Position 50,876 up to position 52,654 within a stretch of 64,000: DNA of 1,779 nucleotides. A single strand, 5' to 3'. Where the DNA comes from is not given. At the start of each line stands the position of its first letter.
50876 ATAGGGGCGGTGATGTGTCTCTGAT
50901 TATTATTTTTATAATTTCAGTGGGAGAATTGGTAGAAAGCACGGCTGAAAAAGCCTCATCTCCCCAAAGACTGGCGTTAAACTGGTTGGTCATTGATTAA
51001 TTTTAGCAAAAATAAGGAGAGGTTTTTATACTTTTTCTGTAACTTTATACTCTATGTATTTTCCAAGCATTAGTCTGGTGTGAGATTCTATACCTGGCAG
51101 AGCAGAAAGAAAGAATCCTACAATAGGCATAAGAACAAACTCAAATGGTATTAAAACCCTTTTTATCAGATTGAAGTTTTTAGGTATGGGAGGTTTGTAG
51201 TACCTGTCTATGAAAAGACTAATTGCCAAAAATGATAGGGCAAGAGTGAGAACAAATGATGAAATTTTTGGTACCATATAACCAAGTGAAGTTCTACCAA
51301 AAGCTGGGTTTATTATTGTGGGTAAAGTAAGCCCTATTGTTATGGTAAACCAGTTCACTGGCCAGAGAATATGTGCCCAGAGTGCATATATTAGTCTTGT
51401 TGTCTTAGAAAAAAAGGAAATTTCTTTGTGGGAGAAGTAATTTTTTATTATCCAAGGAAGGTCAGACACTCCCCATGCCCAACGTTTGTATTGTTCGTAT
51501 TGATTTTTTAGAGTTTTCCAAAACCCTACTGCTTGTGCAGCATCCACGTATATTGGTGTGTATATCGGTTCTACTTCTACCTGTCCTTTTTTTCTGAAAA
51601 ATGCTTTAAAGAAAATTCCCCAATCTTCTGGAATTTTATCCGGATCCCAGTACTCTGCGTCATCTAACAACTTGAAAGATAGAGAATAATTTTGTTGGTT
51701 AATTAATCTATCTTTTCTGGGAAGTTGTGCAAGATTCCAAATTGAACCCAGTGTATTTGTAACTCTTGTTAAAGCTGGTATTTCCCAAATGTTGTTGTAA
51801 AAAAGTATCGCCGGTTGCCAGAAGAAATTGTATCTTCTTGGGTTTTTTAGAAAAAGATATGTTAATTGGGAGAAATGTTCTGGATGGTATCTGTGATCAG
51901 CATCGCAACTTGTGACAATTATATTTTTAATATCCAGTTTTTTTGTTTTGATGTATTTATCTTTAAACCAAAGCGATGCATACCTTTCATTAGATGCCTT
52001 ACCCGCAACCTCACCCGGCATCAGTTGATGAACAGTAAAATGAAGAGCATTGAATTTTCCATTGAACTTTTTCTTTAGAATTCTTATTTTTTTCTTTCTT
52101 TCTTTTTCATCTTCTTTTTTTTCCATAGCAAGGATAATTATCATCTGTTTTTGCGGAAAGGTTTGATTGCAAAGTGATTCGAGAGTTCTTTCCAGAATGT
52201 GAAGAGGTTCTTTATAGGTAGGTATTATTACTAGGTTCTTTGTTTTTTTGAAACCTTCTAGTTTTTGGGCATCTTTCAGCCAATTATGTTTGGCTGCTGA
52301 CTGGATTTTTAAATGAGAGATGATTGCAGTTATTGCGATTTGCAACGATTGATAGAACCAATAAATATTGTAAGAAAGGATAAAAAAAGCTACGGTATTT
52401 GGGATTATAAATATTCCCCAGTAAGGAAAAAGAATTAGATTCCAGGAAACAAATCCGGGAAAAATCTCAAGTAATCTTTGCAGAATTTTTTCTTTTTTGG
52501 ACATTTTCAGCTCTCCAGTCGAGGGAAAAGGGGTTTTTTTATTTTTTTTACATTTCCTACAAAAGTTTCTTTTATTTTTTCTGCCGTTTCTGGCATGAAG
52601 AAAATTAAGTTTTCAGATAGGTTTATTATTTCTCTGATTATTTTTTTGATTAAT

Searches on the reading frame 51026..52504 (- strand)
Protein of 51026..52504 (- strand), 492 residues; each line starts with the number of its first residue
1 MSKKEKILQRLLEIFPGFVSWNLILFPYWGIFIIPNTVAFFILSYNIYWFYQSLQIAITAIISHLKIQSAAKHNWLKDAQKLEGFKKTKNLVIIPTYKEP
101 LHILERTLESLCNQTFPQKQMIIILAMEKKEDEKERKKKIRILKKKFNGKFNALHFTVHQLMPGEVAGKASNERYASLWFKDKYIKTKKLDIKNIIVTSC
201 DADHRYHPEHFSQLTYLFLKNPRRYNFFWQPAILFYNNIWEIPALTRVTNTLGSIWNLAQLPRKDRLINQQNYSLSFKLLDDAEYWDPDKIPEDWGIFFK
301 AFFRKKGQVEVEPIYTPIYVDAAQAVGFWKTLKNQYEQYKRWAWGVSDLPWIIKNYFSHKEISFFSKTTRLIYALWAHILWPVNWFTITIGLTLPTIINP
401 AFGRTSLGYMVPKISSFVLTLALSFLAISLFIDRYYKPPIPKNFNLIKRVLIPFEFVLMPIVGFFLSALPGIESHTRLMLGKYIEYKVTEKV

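Call 100: search_protein_families(library=pfam, proteins=[window:51026-52504:-], max_evalue=0.00001)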
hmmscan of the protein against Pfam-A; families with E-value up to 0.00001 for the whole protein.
window:51026-52504:- (492 aa): 2 families
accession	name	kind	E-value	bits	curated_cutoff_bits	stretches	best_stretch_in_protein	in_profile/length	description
PF13632.12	Glyco_trans_2_3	-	6.3e-09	36.4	27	1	197-426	2-192/198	Glycosyl transferase family group 2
PF00535.33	Glycos_transf_2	-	1.4e-07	32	23.3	0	92-155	2-71/168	Glycosyl transferase family 2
